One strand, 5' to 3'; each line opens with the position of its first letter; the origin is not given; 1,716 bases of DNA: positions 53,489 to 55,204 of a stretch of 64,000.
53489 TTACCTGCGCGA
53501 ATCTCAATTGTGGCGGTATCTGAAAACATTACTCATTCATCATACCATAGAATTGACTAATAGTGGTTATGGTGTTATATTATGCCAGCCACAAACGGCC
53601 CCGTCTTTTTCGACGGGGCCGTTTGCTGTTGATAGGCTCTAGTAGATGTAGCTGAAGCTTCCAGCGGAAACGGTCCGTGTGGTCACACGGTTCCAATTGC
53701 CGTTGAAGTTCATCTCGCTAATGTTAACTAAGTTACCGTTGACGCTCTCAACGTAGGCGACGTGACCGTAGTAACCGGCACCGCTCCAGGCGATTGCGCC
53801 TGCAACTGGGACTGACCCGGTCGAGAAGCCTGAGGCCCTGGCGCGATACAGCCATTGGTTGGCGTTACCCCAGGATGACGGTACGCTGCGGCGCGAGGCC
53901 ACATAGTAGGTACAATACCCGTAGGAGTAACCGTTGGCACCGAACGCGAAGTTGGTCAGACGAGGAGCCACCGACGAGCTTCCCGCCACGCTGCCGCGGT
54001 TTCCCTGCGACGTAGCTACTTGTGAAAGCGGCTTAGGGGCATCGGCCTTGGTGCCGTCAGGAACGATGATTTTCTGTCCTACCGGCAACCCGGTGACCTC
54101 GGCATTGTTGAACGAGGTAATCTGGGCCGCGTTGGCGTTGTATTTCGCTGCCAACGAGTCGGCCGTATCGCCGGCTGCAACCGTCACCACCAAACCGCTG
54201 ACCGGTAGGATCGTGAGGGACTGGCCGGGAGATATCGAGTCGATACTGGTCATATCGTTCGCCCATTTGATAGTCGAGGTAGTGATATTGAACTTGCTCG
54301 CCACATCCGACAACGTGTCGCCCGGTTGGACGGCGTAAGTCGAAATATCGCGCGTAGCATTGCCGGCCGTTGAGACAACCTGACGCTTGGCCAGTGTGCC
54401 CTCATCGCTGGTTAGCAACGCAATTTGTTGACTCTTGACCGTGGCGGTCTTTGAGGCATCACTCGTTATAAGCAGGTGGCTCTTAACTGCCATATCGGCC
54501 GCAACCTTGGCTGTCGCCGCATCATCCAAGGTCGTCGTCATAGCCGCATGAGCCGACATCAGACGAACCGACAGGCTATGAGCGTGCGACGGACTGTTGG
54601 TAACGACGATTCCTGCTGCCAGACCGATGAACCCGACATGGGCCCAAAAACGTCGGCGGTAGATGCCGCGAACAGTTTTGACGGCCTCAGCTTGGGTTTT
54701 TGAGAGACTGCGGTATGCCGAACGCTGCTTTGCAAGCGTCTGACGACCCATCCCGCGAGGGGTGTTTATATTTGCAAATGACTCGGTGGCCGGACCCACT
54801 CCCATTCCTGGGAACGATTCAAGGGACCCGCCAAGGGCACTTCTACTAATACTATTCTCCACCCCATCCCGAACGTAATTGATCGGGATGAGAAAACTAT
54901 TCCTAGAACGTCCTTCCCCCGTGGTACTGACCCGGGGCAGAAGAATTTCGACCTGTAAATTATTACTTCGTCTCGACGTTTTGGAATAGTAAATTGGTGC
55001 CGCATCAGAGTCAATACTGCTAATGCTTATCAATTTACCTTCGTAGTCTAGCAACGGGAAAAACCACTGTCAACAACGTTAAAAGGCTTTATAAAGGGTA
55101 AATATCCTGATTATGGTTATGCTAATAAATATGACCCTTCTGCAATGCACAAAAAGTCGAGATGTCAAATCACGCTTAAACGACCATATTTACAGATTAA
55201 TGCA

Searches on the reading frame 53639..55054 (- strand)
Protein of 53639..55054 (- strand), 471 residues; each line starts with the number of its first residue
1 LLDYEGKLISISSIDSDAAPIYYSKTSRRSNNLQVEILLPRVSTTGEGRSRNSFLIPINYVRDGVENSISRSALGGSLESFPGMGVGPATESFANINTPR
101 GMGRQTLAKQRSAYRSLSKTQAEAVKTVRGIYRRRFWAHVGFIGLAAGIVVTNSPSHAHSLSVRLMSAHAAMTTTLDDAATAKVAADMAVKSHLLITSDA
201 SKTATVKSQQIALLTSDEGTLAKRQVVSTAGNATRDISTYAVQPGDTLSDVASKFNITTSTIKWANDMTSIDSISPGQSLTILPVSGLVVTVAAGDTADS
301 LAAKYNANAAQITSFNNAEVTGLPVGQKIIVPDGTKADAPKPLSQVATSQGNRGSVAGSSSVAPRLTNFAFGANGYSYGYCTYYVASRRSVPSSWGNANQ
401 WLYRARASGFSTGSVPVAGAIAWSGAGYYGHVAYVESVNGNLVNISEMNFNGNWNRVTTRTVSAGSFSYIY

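Call 48: search_protein_families(library=ncbifam, proteins=[window:53639-55054:-], max_evalue=0.001)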
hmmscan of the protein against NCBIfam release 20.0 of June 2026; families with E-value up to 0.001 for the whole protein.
window:53639-55054:- (471 aa): 17 families
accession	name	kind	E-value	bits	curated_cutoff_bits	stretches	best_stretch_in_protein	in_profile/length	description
NF046104.1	PptglHdxlasePcsB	equivalog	6.7e-20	71.6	450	1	294-471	224-399/400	peptidoglycan hydrolase PcsB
NF008050.0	PRK10783.1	equivalog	2.2e-12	46.1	508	1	218-283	324-388/457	murein transglycosylase D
NF050804.1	CellDivDipMCaul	equivalog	1.2e-10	40.9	900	1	173-356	248-426/634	cell division endopeptidase DipM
NF052572.1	PtdglycHdlsScrM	equivalog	4.5e-09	35.8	400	1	381-452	65-148/373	peptidoglycan hydrolase ScrM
NF010495.0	PRK13914.1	equivalog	6.9e-09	35.2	647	1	291-342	203-254/481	invasion associated endopeptidase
NF052398.1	Agg_Promo_Fact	equivalog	7.4e-08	32.8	170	1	224-282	16-73/202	aggregation-promoting factor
NF047755.1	LIC_10271_M23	exception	2.2e-06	27.6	180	0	232-282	19-69/207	LIC_10271 family cell wall hydrolase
NF006360.0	PRK08581.1-2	equivalog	2.3e-06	26.3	605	1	374-464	596-697/709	amidase domain-containing protein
NF042931.1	SAG1386_EF1546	equivalog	6e-06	26.4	80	1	191-282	68-157/158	SAG1386/EF1546 family surface-associated protein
NF006361.0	PRK08581.1-3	equivalog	6.6e-06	24.8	839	1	374-450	539-626/652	amidase domain-containing protein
NF010723.1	PRK14125.1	equivalog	7.4e-06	25.8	60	0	229-282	24-84/87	cell division suppressor protein YneA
TIGR02899.1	spore_safA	subfamily_domain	1.2e-05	25.2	67.85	1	242-282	1-42/44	SafA/ExsA family spore coat assembly protein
NF004974.0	PRK06347.1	equivalog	3.2e-05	23.1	701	0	289-349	332-395/592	1,4-beta-N-acetylmuramoylhydrolase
NF041208.1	celldiv_DipM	equivalog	4.8e-05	22.8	740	1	157-294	106-239/419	cell division endopeptidase DipM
TIGR02907.1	spore_VI_D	equivalog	0.00016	21.4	169.85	0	239-282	301-343/344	stage VI sporulation protein D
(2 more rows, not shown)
